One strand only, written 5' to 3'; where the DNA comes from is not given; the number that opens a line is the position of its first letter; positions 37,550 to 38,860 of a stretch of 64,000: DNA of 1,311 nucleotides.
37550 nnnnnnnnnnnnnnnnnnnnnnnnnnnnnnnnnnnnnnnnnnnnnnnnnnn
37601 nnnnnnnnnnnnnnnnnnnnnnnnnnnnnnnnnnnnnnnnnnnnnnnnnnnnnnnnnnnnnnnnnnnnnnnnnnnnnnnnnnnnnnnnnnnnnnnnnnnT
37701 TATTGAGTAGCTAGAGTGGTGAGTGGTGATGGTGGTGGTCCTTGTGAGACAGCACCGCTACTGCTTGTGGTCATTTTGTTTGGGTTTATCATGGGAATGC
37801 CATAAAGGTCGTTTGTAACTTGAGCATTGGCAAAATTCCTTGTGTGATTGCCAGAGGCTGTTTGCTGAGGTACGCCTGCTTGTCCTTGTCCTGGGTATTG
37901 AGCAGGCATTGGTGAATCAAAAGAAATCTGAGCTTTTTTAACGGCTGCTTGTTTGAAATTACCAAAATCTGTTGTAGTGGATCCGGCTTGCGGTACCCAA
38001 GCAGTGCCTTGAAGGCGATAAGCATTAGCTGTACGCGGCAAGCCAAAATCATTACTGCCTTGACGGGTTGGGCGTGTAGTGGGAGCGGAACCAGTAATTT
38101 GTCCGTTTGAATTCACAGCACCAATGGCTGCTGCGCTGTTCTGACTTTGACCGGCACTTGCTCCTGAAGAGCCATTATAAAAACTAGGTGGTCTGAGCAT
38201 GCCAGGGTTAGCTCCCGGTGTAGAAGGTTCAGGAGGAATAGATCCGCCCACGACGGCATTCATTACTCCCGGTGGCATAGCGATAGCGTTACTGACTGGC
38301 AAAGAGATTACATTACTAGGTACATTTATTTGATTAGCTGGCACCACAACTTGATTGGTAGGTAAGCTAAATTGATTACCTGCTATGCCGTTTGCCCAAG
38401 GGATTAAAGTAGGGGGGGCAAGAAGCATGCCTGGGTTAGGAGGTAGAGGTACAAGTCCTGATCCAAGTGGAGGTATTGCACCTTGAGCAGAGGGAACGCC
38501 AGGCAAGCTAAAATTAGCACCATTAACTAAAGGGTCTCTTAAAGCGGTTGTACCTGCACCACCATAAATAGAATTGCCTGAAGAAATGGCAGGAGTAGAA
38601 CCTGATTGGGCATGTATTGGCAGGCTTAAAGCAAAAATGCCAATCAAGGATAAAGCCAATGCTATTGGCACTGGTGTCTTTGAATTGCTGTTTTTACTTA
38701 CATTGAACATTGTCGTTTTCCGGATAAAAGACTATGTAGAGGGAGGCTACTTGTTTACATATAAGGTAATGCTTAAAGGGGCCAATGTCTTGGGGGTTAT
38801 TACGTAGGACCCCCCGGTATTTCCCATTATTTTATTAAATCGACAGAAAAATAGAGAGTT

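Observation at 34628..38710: Five-gene block of signal-peptide, low-complexity Gly/Pro/Asn/Gln/Thr-rich proteins with shared motifs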

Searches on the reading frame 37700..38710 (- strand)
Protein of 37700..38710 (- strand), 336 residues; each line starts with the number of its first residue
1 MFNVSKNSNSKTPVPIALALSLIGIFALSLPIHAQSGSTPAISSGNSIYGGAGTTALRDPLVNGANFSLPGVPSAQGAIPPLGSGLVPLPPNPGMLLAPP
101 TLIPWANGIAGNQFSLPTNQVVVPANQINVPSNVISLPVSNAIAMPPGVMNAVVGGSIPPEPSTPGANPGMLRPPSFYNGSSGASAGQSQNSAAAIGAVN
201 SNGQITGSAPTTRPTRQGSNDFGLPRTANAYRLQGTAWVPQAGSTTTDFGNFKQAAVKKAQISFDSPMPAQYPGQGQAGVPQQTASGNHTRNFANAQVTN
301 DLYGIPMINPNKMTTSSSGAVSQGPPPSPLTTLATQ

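Call 4: search_protein_families(library=pfam, proteins=[window:37700-38710:-], max_evalue=0.1)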
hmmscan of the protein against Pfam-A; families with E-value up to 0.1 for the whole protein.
window:37700-38710:- (336 aa): 0 families

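Call 29: search_protein_families(library=ncbifam, proteins=[window:37700-38710:-], max_evalue=0.1)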
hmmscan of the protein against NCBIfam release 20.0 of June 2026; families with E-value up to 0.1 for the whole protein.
window:37700-38710:- (336 aa): 0 families

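Call 87: search_protein_families(library=phrogs, proteins=[window:37700-38710:-], max_evalue=0.01)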
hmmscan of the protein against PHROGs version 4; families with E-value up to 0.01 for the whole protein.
window:37700-38710:- (336 aa): 0 families
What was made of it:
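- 37700..38710 (-): Gene A: exported 336-aa Pro/Gly/Ala/Ser-rich protein, paralog of B. No domains (calls 4, 29, 87).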
